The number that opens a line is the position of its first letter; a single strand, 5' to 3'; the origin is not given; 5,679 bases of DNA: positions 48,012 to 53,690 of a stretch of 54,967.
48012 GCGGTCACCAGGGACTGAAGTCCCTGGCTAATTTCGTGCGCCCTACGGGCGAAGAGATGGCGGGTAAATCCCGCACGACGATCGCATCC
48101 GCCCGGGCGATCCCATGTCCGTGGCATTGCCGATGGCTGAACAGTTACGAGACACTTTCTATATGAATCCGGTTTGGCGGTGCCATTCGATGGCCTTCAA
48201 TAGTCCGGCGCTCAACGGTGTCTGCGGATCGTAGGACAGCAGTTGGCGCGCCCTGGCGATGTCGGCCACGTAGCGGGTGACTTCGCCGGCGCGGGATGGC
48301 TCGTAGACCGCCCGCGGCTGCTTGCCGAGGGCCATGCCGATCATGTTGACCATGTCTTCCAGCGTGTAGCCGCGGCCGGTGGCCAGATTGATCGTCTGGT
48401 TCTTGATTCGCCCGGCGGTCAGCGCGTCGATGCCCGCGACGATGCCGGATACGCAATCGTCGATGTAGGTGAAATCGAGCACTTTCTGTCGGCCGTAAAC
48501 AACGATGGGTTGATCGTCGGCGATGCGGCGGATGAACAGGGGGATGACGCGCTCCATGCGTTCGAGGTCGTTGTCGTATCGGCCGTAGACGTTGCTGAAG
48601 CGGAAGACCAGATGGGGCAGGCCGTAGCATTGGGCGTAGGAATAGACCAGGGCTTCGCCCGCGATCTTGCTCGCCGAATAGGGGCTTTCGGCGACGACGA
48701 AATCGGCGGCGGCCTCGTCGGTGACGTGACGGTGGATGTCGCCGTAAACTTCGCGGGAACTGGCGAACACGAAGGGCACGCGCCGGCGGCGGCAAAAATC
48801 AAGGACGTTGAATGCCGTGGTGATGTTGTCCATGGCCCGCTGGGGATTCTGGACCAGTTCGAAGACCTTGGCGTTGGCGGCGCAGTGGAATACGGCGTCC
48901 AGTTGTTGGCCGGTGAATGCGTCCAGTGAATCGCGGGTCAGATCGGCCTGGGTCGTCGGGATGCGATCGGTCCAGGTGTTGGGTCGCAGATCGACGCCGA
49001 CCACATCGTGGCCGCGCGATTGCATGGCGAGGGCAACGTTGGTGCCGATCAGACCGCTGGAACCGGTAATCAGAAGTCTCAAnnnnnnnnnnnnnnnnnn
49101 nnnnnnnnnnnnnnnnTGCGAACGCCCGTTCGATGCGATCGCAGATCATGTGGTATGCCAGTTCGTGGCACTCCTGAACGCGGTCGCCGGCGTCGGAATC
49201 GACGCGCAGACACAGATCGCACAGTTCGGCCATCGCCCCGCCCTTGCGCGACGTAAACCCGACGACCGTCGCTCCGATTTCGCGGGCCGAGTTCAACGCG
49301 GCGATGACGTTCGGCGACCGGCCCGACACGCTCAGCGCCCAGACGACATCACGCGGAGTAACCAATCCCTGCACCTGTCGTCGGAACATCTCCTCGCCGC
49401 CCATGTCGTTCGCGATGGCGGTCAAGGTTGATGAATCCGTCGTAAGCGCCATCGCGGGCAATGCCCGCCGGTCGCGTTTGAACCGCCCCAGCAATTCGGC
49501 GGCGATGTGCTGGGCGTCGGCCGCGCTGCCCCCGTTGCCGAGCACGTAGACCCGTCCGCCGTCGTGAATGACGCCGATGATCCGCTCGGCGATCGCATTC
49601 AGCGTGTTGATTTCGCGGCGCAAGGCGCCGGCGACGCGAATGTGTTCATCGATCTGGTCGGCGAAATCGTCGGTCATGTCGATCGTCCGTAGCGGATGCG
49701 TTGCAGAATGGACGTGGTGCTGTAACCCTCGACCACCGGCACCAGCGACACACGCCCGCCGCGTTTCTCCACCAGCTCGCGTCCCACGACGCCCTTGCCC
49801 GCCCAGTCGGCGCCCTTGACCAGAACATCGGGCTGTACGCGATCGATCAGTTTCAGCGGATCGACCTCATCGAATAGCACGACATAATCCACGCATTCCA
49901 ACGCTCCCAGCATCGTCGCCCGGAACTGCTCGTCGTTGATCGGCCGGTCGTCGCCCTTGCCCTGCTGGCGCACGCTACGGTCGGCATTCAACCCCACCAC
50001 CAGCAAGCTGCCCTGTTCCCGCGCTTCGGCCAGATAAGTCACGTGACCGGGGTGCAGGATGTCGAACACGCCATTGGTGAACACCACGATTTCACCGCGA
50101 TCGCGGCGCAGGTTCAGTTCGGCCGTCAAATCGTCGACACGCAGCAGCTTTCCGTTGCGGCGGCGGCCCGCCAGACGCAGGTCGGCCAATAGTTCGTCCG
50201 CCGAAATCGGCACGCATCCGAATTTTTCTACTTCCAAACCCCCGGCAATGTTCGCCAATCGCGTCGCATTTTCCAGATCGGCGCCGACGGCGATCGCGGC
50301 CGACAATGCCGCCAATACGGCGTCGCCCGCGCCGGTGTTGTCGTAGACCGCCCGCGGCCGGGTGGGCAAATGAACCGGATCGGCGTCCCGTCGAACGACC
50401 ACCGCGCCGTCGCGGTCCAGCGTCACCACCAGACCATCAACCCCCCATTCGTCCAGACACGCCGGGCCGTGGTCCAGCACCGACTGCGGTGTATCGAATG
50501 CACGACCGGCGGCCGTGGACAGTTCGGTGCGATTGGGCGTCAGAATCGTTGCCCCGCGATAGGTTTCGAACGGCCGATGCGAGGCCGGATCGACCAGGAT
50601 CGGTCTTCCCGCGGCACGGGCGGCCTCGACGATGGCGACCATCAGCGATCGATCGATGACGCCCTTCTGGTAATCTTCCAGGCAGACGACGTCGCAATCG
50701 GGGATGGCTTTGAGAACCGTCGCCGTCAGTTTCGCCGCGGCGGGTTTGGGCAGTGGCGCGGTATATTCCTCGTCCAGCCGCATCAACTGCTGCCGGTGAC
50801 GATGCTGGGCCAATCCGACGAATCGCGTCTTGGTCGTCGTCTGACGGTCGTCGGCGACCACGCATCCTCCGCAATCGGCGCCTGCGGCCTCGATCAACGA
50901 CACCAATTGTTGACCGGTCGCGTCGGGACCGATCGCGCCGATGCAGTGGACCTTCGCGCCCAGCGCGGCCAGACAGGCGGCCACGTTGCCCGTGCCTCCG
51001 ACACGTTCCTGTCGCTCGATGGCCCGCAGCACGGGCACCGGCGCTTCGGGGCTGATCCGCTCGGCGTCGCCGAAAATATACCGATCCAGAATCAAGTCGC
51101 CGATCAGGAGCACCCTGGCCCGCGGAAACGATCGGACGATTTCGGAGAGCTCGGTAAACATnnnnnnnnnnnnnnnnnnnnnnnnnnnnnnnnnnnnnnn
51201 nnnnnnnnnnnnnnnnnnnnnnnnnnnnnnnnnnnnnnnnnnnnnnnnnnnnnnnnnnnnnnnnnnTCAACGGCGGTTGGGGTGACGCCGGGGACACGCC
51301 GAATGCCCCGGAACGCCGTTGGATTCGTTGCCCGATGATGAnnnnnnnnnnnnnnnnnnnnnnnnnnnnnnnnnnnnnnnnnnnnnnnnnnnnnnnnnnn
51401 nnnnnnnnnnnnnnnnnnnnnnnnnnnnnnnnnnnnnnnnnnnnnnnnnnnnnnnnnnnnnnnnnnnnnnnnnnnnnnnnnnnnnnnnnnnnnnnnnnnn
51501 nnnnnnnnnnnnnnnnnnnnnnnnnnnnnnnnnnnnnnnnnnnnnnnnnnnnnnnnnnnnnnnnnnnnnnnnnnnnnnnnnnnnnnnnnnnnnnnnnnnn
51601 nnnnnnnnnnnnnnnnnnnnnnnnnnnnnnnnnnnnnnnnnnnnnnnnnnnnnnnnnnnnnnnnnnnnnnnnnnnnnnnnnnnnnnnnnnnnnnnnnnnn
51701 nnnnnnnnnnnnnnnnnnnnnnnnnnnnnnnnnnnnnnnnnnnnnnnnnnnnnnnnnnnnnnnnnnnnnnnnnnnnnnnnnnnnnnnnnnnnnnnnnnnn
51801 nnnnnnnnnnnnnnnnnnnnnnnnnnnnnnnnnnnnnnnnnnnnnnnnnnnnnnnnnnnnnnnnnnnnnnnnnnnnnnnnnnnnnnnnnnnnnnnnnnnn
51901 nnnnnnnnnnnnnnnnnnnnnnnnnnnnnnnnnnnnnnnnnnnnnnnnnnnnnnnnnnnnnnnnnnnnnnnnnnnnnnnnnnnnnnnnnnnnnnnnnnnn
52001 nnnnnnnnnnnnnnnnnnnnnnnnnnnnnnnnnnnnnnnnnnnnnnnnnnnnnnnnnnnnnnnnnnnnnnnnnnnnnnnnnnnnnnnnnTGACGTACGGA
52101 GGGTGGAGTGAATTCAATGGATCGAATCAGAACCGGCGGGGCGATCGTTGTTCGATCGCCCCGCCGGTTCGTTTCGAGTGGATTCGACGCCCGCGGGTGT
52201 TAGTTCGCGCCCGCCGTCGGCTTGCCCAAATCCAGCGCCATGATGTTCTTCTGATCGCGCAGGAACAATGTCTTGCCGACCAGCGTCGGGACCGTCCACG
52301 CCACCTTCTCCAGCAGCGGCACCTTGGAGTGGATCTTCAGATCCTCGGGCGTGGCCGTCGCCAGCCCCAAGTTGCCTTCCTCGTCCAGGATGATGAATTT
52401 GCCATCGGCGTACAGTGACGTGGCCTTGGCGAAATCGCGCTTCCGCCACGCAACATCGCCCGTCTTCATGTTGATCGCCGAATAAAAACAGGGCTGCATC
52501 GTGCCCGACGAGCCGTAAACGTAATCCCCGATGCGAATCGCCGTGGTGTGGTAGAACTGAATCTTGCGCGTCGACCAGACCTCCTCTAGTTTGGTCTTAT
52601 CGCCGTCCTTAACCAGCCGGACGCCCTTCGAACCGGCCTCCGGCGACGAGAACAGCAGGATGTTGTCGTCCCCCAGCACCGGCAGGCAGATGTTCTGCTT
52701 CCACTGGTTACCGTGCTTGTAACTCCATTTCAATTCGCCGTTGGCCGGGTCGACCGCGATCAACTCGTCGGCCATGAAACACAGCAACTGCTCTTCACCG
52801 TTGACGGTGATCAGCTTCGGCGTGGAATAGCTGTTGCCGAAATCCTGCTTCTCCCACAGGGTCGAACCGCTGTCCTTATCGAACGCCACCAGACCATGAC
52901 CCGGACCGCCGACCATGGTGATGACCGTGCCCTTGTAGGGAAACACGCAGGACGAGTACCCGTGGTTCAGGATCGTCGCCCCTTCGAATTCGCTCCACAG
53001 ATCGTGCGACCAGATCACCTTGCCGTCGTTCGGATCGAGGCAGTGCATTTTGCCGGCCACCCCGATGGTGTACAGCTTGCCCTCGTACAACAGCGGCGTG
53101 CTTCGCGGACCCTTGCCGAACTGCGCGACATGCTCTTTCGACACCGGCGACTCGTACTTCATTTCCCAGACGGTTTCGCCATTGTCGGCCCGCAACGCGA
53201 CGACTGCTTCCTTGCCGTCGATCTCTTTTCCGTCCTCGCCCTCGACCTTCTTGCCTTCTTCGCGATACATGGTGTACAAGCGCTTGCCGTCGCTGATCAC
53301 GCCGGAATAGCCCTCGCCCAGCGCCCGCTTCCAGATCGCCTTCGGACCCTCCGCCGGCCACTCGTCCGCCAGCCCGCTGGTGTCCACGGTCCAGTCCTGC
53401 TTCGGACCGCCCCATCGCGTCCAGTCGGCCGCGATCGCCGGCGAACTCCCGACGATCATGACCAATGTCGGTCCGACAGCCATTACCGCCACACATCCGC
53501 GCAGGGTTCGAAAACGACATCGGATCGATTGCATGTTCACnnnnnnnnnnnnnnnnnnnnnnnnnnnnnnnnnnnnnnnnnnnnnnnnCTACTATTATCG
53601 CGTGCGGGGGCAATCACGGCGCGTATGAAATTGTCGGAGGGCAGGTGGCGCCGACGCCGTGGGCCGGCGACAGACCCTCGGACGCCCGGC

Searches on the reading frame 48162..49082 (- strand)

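Call 64: search_protein_families(library=pfam, proteins=[window:48162-49082:-], max_evalue=0.001)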
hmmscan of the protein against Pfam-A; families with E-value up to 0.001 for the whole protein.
window:48162-49082:- (307 aa): 6 families
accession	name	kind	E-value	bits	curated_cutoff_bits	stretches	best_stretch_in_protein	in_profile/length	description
PF01370.27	Epimerase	-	6.6e-48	163.6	20.9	1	4-226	2-233/240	NAD dependent epimerase/dehydratase family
PF16363.11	GDP_Man_Dehyd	-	1.3e-35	123.9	27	1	4-293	1-328/332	GDP-mannose 4,6 dehydratase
PF04321.23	RmlD_sub_bind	-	3.4e-16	59.6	27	1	1-173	1-159/287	RmlD substrate binding domain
PF07993.18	NAD_binding_4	-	6.3e-12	45.6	20.1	1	38-211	60-255/258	Male sterility protein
PF01073.25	3Beta_HSD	-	1.3e-09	37.9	22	1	4-221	1-232/280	3-beta hydroxysteroid dehydrogenase/isomerase family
PF02719.21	Polysacc_synt_2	-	3e-06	27.1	20.2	1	55-215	72-214/293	Polysaccharide biosynthesis protein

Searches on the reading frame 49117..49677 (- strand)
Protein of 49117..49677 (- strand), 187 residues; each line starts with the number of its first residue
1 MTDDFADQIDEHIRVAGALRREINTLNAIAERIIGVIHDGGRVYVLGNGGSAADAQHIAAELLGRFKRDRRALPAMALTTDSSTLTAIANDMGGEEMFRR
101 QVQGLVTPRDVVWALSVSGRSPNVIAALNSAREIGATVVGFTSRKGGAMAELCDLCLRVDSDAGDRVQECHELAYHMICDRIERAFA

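Call 64: search_protein_families(library=pfam, proteins=[window:49117-49677:-], max_evalue=0.001)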
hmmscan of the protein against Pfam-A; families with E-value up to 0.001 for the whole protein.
window:49117-49677:- (187 aa): 2 families
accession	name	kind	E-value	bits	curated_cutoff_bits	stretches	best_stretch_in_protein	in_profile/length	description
PF13580.11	SIS_2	-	9.9e-28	97.3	27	1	19-143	14-138/138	SIS domain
PF01380.27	SIS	-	6.8e-11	42.5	25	1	85-163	30-108/131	SIS domain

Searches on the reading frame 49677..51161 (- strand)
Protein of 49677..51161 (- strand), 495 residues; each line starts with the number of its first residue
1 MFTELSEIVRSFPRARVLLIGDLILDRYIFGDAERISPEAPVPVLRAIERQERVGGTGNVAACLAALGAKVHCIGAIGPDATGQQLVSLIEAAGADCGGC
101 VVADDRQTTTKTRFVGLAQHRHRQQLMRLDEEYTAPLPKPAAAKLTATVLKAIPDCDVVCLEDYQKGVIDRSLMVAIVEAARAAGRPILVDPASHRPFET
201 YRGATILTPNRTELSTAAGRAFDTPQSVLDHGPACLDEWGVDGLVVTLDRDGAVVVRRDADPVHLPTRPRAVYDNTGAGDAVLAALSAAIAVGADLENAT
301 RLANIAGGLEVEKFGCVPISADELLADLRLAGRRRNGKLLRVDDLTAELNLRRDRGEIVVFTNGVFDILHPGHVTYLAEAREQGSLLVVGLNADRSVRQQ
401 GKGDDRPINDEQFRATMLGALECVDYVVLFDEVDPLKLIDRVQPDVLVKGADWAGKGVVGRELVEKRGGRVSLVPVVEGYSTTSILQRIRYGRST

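Call 64: search_protein_families(library=pfam, proteins=[window:49677-51161:-], max_evalue=0.001)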
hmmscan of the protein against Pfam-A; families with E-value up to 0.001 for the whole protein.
window:49677-51161:- (495 aa): 3 families
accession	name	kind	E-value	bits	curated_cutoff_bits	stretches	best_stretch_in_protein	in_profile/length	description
PF00294.29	PfkB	-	2.1e-39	136.1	25.8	1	16-317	3-296/302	pfkB family carbohydrate kinase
PF01467.32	CTP_transf_like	-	1.1e-17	64.9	21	1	361-454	1-91/133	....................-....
PF08543.17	Phos_pyr_kin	-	0.00054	19.8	27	0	202-303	118-224/246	Phosphomethylpyrimidine kinase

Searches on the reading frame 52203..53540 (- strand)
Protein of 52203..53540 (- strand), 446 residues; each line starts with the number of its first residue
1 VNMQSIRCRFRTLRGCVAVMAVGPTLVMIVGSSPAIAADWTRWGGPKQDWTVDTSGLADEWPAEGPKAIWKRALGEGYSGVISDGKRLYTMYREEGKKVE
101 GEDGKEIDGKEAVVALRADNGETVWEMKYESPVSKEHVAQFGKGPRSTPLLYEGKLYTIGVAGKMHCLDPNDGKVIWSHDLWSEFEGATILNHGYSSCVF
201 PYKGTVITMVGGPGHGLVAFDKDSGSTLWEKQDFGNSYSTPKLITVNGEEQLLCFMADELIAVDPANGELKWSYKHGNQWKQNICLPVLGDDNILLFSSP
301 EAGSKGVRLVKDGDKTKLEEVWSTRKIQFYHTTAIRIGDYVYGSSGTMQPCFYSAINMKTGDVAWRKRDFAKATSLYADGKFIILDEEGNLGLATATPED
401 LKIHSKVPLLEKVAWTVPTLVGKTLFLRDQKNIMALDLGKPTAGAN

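Call 64: search_protein_families(library=pfam, proteins=[window:52203-53540:-], max_evalue=0.001)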
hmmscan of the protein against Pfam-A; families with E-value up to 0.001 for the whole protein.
window:52203-53540:- (446 aa): 5 families
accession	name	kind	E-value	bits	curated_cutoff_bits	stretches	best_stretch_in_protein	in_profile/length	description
PF13360.13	PQQ_2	-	9.9e-25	88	27.6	1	110-366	2-232/233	Outer membrane protein assembly factor BamB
PF01011.28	PQQ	-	9.3e-11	41.6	26.7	1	123-181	29-85/595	Glucose/ethanol/alcohol dehydrogenase, beta-propeller domain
PF13570.13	Beta-prop_ACSF4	-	2.1e-09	37.7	133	1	113-277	31-174/329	Beta-alanine-activating enzyme, beta-propeller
PF25293.1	Beta-prop_EMC1_N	-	1e-06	29.1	34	0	168-282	46-153/219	EMC1 N-terminal beta-propeller domain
PF23727.1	Beta-prop_FAM234A_B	-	0.00019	20.5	26.4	0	217-289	54-131/467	FAM234A/B beta-propeller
